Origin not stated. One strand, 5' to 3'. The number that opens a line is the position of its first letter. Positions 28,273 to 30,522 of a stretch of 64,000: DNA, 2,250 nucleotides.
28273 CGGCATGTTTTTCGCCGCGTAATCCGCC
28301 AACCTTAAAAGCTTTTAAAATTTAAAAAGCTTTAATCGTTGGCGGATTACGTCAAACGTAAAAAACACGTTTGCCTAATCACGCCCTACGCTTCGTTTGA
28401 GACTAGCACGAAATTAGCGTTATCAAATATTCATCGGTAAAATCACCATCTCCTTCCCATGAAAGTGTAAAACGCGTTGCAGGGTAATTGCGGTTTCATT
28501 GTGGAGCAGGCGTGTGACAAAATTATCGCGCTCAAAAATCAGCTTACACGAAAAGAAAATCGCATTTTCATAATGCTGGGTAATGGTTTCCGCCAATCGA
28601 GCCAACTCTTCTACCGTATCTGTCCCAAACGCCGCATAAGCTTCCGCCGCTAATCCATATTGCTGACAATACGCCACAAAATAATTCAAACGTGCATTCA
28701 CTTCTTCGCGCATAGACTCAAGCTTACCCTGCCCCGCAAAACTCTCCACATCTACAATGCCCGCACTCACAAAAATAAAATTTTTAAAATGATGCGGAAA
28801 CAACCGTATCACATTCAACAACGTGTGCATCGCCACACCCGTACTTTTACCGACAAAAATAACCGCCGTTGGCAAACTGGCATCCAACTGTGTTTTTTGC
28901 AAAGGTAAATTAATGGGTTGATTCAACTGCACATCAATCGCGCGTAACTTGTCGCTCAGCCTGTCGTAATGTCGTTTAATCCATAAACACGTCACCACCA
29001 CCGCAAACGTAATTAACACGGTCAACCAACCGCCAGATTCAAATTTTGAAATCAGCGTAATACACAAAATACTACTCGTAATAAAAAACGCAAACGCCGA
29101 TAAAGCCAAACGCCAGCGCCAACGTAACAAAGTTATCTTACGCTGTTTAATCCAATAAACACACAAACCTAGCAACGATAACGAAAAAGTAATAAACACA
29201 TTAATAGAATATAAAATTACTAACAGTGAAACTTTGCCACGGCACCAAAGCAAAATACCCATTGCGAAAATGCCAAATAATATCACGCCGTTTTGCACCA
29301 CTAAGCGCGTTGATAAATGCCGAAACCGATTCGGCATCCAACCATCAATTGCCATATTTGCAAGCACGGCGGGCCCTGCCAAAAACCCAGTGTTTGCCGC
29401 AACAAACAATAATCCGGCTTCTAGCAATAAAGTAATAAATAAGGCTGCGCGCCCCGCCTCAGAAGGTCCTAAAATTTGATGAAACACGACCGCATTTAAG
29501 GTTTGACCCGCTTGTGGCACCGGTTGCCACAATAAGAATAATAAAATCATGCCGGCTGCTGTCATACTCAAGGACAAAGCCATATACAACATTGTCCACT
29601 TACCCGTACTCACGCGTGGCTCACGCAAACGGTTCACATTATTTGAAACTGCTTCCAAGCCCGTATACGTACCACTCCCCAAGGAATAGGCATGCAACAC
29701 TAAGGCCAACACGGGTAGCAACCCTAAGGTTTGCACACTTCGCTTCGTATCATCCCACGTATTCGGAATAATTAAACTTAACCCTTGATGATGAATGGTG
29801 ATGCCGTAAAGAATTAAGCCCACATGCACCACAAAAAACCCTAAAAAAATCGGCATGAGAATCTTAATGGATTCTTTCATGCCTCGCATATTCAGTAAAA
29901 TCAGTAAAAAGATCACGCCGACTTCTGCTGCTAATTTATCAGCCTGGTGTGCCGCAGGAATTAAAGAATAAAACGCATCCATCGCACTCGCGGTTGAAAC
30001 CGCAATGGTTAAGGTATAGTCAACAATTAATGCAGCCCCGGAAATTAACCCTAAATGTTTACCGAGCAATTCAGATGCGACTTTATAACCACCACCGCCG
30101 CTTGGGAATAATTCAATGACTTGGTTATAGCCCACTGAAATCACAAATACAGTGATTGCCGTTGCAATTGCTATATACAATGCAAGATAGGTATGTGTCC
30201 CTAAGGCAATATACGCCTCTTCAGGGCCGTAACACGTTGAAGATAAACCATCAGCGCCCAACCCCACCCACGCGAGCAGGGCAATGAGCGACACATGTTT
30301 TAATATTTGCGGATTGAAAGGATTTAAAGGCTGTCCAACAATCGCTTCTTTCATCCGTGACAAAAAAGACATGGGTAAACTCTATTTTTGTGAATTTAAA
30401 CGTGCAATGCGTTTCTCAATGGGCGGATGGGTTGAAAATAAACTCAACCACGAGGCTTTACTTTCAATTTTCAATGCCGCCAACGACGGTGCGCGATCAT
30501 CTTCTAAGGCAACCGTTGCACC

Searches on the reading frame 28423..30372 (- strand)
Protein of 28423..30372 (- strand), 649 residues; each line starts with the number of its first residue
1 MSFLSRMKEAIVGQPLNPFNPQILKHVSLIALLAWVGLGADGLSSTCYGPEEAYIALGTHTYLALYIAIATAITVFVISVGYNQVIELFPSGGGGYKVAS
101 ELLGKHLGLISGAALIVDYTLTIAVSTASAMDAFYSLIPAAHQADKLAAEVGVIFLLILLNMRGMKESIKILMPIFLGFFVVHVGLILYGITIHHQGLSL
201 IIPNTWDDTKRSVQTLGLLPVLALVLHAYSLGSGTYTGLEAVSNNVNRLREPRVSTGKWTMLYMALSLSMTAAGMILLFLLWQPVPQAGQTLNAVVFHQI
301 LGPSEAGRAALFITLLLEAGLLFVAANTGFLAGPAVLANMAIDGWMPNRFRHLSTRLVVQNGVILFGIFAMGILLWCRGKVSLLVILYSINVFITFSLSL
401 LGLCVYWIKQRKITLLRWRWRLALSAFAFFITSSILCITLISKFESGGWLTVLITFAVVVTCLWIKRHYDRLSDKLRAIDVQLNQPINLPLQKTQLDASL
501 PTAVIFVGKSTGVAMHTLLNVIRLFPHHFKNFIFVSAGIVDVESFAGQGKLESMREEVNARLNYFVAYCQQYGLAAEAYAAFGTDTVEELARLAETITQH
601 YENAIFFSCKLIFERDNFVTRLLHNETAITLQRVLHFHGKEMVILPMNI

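Call 21: find_encoding_contigs(protein=window:28423-30372:-, flank=10000, max_places=2)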
Protein window:28423-30372:- (649 aa): 23 contigs read that carry it; 2 places shown.
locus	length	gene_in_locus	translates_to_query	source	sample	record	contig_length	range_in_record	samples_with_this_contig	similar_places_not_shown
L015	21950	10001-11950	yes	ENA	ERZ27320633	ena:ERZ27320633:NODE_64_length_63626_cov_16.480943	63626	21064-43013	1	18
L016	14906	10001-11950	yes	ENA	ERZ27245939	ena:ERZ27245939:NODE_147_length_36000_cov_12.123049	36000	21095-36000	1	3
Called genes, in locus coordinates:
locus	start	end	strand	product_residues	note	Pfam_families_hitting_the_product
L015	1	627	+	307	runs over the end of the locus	PF00682:HMGL-like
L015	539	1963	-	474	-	PF00324:AA_permease, PF13520:AA_permease_2, PF13906:AA_permease_C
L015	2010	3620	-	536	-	PF00890:FAD_binding_2 (faint), PF01266:DAO (faint), PF01946:Thi4 (faint), PF21162:ETFQO_UQ-bd, PF05187:Fer4_ETF_QO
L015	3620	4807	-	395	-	PF00108:Thiolase_N, PF02803:Thiolase_C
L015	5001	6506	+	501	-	-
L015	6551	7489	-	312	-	PF01012:ETF, PF00766:ETF_alpha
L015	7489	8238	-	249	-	PF01012:ETF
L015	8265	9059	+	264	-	PF00106:adh_short, PF01262:AlaDh_PNT_C (faint), PF08659:KR, PF13561:adh_short_C2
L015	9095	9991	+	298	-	PF01435:Peptidase_M48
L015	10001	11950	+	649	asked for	PF13520:AA_permease_2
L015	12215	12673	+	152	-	-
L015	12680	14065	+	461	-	PF12796:Ank_2, PF13857:Ank_5 (faint), PF13637:Ank_4 (weak), PF00023:Ank, PF13606:Ank_3 (weak)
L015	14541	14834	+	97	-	PF01541:GIY-YIG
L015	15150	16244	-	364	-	PF00025:Arf (weak), PF00071:Ras, PF04670:Gtr1_RagA (weak), PF08477:Roc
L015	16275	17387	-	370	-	PF00025:Arf, PF00071:Ras, PF01926:MMR_HSR1, PF08477:Roc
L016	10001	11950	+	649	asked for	PF13520:AA_permease_2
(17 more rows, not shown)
